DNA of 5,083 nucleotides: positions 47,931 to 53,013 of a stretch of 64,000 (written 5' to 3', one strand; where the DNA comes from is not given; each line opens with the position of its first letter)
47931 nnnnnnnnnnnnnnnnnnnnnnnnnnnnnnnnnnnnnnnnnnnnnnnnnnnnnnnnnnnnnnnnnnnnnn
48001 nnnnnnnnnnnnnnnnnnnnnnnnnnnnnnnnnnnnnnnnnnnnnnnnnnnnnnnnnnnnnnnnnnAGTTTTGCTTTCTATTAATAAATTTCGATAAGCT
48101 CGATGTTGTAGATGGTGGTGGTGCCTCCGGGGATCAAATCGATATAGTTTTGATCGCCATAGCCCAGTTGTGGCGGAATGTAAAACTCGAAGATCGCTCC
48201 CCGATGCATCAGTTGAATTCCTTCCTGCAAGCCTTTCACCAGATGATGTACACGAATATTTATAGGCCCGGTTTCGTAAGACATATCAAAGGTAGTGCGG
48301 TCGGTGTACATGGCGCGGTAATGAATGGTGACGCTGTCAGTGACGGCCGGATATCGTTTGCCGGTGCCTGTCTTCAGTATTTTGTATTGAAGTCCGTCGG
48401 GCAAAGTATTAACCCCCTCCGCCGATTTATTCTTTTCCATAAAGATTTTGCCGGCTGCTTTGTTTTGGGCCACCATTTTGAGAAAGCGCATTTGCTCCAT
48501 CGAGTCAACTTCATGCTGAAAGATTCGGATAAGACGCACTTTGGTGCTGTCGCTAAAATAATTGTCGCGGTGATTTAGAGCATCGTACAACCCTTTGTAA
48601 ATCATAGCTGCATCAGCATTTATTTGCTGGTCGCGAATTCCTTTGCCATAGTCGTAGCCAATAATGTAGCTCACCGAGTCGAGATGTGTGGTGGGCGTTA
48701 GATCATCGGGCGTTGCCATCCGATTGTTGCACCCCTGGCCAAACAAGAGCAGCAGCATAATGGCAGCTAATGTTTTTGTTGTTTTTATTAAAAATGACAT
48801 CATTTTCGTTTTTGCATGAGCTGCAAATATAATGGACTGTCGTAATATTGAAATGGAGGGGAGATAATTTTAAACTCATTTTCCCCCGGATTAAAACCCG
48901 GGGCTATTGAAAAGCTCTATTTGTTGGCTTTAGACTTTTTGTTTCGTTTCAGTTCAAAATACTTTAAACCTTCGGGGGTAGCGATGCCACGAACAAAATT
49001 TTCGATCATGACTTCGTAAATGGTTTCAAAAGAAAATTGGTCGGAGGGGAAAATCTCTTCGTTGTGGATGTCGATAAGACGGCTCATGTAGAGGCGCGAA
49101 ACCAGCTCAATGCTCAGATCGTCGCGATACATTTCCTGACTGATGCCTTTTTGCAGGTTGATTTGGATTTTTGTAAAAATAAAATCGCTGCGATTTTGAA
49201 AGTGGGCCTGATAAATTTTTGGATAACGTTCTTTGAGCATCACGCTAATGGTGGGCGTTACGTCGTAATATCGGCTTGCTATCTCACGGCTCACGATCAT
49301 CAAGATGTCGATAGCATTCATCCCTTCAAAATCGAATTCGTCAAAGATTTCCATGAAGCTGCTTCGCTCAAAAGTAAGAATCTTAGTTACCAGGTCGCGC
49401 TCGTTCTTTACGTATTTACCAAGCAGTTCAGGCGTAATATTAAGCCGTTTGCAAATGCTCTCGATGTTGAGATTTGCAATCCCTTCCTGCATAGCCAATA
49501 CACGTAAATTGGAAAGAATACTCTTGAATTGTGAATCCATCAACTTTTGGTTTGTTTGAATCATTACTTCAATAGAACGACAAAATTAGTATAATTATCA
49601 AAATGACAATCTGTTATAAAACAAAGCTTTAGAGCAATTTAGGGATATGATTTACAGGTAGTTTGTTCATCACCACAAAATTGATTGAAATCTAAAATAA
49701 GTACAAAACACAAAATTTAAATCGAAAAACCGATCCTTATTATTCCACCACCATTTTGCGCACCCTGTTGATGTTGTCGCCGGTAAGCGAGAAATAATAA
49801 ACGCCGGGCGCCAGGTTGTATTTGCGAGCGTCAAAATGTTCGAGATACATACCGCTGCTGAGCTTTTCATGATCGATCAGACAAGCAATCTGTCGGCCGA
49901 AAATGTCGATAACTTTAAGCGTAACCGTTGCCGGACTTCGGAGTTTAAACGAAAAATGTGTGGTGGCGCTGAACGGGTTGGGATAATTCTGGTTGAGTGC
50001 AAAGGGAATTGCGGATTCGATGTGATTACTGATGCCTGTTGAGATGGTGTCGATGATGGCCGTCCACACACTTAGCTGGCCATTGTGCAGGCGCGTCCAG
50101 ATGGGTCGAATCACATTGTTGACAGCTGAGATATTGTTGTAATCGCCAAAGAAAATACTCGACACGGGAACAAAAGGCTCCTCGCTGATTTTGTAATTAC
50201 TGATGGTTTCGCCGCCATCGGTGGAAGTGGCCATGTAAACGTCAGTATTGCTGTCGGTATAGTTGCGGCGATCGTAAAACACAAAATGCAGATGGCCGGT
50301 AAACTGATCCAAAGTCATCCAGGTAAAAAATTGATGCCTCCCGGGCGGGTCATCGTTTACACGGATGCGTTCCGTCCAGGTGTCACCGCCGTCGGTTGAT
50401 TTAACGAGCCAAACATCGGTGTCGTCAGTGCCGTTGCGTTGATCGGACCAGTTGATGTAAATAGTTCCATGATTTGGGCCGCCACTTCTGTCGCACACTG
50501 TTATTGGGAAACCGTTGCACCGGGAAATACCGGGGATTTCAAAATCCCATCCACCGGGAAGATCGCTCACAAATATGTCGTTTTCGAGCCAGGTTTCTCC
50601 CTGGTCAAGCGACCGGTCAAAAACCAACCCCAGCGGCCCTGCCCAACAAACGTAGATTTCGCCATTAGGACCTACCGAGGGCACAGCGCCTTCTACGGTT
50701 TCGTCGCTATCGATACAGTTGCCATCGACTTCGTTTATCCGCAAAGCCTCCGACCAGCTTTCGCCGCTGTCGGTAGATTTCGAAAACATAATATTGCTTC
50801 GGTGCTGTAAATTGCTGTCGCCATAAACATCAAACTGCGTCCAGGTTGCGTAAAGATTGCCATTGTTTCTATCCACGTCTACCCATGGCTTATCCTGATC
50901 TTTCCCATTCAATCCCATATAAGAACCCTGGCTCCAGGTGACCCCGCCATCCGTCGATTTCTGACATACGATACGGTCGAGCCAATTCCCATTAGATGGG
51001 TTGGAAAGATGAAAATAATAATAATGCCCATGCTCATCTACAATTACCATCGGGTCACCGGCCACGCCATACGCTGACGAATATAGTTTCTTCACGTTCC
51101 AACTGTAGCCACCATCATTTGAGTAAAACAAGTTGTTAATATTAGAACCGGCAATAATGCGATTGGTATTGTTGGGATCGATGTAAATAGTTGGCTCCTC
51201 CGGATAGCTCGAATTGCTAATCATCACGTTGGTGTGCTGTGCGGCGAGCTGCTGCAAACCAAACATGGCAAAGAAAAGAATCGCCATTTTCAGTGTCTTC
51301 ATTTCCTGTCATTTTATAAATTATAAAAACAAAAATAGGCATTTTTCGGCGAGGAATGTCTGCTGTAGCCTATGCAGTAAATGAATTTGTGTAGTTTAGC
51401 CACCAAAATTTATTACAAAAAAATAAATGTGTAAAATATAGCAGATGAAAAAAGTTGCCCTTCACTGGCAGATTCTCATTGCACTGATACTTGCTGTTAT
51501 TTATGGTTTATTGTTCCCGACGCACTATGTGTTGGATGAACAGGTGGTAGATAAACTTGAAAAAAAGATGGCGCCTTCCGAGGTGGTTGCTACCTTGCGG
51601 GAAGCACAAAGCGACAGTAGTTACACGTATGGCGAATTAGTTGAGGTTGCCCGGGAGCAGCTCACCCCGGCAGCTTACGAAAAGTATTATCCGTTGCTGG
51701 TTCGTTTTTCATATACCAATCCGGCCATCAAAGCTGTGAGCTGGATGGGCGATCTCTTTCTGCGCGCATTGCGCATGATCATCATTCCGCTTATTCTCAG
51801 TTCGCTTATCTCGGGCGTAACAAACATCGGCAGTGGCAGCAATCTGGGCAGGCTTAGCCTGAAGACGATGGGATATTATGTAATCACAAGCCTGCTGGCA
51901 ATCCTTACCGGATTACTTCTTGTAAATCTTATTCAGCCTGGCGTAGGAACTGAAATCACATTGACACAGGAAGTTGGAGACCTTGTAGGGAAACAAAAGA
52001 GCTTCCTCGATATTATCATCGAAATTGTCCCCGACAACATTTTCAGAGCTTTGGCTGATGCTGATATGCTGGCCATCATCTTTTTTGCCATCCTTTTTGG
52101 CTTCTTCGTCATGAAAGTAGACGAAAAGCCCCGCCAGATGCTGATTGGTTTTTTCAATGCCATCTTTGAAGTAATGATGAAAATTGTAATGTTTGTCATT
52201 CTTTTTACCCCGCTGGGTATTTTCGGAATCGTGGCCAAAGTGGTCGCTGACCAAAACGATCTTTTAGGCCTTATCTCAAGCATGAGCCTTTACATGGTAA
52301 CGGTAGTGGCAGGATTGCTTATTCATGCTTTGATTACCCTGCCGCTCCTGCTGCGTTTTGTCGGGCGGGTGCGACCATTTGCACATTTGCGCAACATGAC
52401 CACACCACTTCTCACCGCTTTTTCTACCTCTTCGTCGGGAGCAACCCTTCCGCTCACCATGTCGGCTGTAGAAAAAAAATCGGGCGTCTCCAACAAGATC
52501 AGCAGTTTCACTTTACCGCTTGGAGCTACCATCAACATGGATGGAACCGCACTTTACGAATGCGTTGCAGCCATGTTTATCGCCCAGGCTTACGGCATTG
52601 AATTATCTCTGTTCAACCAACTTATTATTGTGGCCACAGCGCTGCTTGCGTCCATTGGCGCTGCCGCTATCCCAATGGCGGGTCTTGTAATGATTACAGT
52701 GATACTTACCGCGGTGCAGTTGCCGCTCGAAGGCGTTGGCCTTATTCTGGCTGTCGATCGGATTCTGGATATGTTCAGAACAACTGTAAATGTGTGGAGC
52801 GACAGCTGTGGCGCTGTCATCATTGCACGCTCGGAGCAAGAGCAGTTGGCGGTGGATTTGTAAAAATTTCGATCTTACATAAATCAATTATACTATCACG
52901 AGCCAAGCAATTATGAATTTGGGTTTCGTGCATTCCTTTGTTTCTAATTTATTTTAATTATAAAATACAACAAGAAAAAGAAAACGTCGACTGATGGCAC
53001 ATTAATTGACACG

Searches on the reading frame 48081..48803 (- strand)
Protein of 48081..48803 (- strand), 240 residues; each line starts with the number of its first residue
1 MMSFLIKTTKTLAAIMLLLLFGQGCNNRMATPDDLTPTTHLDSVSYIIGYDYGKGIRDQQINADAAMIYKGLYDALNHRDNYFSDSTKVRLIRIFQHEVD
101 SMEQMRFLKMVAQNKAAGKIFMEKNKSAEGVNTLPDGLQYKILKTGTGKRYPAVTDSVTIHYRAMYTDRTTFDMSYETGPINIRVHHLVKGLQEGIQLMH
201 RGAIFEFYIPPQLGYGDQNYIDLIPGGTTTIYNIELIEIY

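Call 14: search_protein_families(library=pfam, proteins=[window:48081-48803:-])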
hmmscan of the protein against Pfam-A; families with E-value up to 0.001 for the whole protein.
window:48081-48803:- (240 aa): 2 families
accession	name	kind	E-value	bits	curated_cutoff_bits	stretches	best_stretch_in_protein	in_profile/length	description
PF01346.23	FKBP_N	-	9.8e-19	68.4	22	1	42-142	2-97/97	Domain amino terminal to FKBP-type peptidyl-prolyl isomerase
PF00254.34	FKBP_C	-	4e-17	62.8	21.1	1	149-237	2-94/94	FKBP-type peptidyl-prolyl cis-trans isomerase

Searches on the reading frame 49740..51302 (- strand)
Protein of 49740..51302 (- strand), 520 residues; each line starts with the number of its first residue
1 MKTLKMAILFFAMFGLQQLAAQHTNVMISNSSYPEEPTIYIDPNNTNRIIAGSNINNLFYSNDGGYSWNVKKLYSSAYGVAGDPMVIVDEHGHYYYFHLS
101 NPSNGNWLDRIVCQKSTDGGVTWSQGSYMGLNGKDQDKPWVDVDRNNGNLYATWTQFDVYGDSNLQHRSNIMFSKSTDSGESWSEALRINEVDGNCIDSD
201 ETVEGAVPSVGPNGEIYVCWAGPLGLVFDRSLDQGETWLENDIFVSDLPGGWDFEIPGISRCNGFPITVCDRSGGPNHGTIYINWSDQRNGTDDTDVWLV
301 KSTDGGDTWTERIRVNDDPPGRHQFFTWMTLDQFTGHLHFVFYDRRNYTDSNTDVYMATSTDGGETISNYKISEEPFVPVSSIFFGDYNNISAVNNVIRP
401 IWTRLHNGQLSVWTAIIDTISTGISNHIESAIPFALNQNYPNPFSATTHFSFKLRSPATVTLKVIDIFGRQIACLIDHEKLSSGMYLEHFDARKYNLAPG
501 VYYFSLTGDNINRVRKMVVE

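Call 14: search_protein_families(library=pfam, proteins=[window:49740-51302:-])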
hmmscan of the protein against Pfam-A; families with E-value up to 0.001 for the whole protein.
window:49740-51302:- (520 aa): 4 families
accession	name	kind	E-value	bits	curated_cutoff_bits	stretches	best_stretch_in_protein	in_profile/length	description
PF13088.12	BNR_2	-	1.2e-12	48.2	31.4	2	55-191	137-256/277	BNR repeat-like domain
PF02012.26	BNR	-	2.2e-08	33.3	27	0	115-124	2-11/12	BNR/Asp-box repeat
PF24316.1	Tli3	-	1.4e-06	29.1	27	0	345-377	72-106/129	T6SS Tli3 immunity protein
PF18962.6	Por_Secre_tail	-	9.9e-06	26.2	27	1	440-519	2-75/75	Secretion system C-terminal sorting domain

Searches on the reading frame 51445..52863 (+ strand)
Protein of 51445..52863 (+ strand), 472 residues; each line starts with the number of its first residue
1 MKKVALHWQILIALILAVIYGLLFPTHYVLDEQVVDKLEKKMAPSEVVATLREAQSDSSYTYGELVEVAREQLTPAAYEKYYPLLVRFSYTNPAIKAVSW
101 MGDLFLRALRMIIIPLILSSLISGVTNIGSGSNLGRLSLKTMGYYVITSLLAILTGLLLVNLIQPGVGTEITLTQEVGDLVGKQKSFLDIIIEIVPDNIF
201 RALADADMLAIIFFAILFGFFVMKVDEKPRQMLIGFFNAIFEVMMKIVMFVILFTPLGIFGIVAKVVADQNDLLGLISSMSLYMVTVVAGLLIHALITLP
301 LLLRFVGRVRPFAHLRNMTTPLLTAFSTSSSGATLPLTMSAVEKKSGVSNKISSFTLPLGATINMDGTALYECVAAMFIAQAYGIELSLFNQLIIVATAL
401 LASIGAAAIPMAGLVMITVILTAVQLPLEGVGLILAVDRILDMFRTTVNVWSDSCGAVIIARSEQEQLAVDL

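Call 14: search_protein_families(library=pfam, proteins=[window:51445-52863:+])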
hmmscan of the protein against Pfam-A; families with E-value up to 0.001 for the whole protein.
window:51445-52863:+ (472 aa): 1 family
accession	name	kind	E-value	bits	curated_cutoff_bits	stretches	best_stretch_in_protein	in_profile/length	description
PF00375.23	SDF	-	5.4e-125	417.9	27.9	1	6-462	1-386/387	Sodium:dicarboxylate symporter family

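Call 18: find_encoding_contigs(protein=window:51445-52863:+, flank=10000, max_places=4)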
Protein window:51445-52863:+ (472 aa): 10 contigs read that carry it; 4 places shown.
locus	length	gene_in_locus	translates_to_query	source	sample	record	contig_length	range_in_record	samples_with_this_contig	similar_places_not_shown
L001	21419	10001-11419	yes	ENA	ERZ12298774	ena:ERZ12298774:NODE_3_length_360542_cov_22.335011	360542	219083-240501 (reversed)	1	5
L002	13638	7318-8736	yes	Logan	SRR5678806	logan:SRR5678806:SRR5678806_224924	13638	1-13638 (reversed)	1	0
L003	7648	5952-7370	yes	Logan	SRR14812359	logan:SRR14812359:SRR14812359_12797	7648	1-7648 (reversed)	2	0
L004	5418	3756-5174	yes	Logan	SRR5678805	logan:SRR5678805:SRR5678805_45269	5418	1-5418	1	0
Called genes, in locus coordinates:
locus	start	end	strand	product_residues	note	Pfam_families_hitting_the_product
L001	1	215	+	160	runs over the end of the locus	-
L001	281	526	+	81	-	-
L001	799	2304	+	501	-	PF07661:MORN_2 (faint)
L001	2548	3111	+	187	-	PF13302:Acetyltransf_3 (faint), PF00583:Acetyltransf_1, PF13508:Acetyltransf_7, PF08445:FR47 (faint), PF13673:Acetyltransf_10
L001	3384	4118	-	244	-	PF00072:Response_reg, PF00486:Trans_reg_C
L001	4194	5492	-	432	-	PF00512:HisKA, PF02518:HATPase_c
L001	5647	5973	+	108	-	-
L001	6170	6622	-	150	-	PF02580:Tyr_Deacylase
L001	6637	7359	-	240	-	PF01346:FKBP_N, PF00254:FKBP_C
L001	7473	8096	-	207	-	-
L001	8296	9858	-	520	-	PF24316:Tli3 (faint), PF13088:BNR_2 (weak), PF02012:BNR (faint), PF18962:Por_Secre_tail (weak)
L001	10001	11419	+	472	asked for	PF00375:SDF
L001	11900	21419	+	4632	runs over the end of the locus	PF18962:Por_Secre_tail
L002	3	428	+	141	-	?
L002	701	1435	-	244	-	PF00072:Response_reg, PF00486:Trans_reg_C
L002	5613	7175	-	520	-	PF24316:Tli3 (faint), PF13088:BNR_2 (weak), PF02012:BNR (faint), PF18962:Por_Secre_tail (weak)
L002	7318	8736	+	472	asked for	PF00375:SDF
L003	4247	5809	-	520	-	PF24316:Tli3 (faint), PF13088:BNR_2 (weak), PF02012:BNR (faint), PF18962:Por_Secre_tail (weak)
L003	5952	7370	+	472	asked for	PF00375:SDF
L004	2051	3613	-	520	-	PF24316:Tli3 (faint), PF13088:BNR_2 (weak), PF02012:BNR (faint), PF18962:Por_Secre_tail (weak)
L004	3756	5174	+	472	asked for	PF00375:SDF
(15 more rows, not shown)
